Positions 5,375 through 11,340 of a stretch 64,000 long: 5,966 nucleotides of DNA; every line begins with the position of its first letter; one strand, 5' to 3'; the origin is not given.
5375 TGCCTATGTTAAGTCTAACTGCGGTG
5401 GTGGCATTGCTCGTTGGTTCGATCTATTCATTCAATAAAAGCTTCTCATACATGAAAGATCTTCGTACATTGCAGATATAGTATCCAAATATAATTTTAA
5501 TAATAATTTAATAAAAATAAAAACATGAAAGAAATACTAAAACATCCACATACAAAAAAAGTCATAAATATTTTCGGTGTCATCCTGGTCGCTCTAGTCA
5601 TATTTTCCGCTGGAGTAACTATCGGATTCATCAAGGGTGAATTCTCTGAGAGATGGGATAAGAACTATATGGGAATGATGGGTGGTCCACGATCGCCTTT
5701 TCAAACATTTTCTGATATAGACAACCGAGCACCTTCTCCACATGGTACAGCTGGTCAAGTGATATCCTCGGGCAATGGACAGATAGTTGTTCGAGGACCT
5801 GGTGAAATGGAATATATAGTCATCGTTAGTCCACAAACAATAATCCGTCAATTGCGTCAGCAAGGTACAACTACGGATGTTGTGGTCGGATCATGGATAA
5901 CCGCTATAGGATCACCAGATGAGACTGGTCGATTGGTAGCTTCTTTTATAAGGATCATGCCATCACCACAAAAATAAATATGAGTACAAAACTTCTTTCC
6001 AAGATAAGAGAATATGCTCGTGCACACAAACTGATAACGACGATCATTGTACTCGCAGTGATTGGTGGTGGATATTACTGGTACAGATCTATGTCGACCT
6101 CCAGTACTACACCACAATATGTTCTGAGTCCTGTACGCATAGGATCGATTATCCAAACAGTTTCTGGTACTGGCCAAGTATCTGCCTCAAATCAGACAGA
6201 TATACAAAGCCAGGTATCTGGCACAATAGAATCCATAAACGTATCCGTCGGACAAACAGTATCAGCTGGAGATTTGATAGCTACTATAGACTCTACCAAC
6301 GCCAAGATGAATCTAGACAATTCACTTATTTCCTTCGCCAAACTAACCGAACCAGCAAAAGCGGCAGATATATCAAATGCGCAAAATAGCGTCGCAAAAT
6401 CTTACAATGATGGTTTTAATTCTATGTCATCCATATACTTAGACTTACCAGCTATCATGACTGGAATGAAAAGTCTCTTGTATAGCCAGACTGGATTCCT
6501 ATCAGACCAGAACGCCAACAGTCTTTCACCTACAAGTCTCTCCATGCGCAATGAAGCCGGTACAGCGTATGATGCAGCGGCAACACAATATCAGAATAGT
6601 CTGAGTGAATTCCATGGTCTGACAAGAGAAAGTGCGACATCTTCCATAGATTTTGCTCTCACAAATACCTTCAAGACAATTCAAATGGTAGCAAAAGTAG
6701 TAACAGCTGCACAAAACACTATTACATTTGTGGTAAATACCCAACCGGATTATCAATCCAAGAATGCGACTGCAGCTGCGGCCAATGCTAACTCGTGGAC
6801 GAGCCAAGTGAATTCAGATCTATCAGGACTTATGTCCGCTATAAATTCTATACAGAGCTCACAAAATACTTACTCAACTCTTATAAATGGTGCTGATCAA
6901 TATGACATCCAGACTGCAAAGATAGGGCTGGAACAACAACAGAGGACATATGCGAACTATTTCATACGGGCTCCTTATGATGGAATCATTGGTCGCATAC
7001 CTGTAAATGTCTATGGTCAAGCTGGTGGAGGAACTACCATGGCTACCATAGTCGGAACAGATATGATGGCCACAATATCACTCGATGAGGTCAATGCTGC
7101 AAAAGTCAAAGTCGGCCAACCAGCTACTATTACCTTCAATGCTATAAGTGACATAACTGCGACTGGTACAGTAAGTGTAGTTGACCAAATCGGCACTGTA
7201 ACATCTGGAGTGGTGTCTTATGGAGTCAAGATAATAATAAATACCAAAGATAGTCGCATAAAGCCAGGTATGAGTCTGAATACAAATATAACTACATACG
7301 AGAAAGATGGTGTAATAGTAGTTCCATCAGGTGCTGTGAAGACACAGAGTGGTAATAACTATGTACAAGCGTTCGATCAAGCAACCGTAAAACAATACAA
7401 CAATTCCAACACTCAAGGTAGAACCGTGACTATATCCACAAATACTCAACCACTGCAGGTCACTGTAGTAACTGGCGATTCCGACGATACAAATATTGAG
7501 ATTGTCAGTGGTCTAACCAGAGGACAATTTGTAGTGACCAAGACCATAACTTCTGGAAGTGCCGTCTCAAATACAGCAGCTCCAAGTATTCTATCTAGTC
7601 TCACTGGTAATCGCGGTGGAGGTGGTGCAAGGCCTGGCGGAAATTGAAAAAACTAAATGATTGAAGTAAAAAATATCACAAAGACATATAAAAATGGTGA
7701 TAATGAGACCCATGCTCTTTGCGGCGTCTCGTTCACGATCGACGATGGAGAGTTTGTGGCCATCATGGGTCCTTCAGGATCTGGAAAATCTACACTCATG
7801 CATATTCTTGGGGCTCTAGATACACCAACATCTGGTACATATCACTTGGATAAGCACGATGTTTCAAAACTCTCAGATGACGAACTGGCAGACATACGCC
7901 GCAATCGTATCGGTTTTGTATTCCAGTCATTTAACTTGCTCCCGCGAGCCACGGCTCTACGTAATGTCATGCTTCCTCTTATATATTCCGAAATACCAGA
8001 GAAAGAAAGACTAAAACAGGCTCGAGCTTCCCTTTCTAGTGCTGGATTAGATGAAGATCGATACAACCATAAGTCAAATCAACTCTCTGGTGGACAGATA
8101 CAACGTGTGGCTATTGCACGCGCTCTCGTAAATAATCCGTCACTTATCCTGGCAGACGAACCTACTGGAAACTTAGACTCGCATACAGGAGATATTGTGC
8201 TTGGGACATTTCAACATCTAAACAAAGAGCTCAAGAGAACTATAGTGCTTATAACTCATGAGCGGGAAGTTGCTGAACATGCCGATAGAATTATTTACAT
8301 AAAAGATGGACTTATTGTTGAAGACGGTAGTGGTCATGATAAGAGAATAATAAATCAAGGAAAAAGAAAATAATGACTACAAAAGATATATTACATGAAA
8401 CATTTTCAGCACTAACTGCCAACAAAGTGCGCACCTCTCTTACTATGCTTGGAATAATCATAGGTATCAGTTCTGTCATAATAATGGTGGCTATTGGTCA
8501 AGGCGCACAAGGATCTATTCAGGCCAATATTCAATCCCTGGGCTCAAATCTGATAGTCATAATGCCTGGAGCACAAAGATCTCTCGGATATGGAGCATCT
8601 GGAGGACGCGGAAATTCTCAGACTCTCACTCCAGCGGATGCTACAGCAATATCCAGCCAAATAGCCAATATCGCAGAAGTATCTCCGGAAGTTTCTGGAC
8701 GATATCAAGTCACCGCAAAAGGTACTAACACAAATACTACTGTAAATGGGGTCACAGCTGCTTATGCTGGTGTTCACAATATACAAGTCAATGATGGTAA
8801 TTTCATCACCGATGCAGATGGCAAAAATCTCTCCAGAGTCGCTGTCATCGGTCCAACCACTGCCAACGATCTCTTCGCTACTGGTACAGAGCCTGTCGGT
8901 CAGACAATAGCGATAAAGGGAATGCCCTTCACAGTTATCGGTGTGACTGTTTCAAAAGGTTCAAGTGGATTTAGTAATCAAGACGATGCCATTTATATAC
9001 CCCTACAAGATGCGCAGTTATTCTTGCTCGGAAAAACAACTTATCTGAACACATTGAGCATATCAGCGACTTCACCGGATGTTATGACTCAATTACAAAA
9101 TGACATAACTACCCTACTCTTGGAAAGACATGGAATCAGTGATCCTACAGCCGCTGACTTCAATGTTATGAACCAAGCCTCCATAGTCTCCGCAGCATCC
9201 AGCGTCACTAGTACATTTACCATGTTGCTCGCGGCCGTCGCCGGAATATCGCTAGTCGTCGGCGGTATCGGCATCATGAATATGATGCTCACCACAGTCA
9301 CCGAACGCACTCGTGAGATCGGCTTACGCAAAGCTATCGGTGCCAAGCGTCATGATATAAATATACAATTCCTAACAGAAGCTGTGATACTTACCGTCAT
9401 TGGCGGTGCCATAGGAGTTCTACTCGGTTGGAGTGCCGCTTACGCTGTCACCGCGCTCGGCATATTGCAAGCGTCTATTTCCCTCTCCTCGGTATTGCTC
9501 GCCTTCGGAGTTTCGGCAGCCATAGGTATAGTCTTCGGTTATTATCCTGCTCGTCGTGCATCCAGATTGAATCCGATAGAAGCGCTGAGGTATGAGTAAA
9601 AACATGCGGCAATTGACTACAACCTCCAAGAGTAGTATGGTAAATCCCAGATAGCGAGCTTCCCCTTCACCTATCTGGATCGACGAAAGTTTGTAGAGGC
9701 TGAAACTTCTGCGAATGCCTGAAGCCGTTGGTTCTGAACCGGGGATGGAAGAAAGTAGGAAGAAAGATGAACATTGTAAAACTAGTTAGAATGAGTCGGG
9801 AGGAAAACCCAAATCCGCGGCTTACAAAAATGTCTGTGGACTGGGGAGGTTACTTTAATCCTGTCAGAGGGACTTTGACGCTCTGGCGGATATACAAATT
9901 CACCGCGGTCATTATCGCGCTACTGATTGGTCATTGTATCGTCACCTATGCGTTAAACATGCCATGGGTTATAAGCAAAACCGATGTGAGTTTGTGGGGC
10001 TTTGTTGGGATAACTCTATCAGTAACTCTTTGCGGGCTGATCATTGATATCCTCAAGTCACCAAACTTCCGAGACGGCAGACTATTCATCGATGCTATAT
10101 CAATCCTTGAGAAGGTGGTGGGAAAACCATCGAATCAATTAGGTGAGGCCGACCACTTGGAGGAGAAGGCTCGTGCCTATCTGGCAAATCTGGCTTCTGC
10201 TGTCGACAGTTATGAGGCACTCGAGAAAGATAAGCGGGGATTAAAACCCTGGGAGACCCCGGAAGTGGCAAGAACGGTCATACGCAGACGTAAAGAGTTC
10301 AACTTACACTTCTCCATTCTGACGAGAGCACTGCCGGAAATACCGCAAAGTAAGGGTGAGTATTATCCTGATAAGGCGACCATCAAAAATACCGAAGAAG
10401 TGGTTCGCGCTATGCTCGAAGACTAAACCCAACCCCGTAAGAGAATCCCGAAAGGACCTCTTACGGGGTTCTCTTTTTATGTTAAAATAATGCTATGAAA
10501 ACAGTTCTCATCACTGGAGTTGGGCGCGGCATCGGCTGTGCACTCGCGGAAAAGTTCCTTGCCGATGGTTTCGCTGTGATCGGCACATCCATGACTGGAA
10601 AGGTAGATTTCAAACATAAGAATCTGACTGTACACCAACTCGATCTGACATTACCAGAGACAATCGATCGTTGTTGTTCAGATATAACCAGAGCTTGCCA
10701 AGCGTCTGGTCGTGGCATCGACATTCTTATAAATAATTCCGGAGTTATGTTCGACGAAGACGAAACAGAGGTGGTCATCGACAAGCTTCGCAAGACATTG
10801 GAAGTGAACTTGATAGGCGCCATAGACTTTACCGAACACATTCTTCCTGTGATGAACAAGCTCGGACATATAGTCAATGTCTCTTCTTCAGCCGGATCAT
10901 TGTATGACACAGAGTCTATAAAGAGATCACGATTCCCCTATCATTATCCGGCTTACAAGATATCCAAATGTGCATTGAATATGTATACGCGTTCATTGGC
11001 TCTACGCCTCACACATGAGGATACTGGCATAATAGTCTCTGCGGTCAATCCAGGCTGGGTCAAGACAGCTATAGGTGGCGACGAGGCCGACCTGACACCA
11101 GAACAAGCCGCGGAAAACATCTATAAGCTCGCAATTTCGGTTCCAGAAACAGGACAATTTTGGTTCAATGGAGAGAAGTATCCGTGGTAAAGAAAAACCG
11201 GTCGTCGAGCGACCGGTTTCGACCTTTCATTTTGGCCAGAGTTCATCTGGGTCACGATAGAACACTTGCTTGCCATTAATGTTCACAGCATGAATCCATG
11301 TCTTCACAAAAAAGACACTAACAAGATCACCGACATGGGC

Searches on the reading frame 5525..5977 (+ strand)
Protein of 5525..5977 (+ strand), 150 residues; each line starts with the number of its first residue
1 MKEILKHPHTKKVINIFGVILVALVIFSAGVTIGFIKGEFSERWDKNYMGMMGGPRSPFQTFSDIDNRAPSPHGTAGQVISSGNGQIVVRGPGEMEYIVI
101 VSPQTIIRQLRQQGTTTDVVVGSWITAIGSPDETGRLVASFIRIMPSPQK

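Call 68: search_protein_families(library=pfam, proteins=[window:5525-5977:+], max_evalue=0.01)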
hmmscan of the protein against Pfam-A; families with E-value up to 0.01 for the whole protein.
window:5525-5977:+ (150 aa): 1 family
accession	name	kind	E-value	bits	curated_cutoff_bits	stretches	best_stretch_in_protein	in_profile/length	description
PF18914.6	DUF5666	-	0.0012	19.5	27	1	77-142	2-59/60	Domain of unknown function (DUF5666)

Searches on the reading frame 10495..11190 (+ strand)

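Call 68: search_protein_families(library=pfam, proteins=[window:10495-11190:+], max_evalue=0.01)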
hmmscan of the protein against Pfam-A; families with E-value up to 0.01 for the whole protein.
window:10495-11190:+ (231 aa): 3 families
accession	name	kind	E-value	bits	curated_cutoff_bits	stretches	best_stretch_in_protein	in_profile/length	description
PF00106.31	adh_short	-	1.5e-28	100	26.6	1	2-195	1-188/195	short chain dehydrogenase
PF13561.12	adh_short_C2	-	1.3e-23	84.2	27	1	8-195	1-182/236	Enoyl-(Acyl carrier protein) reductase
PF01370.27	Epimerase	-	0.00029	20.8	20.9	1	4-166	1-154/240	NAD dependent epimerase/dehydratase family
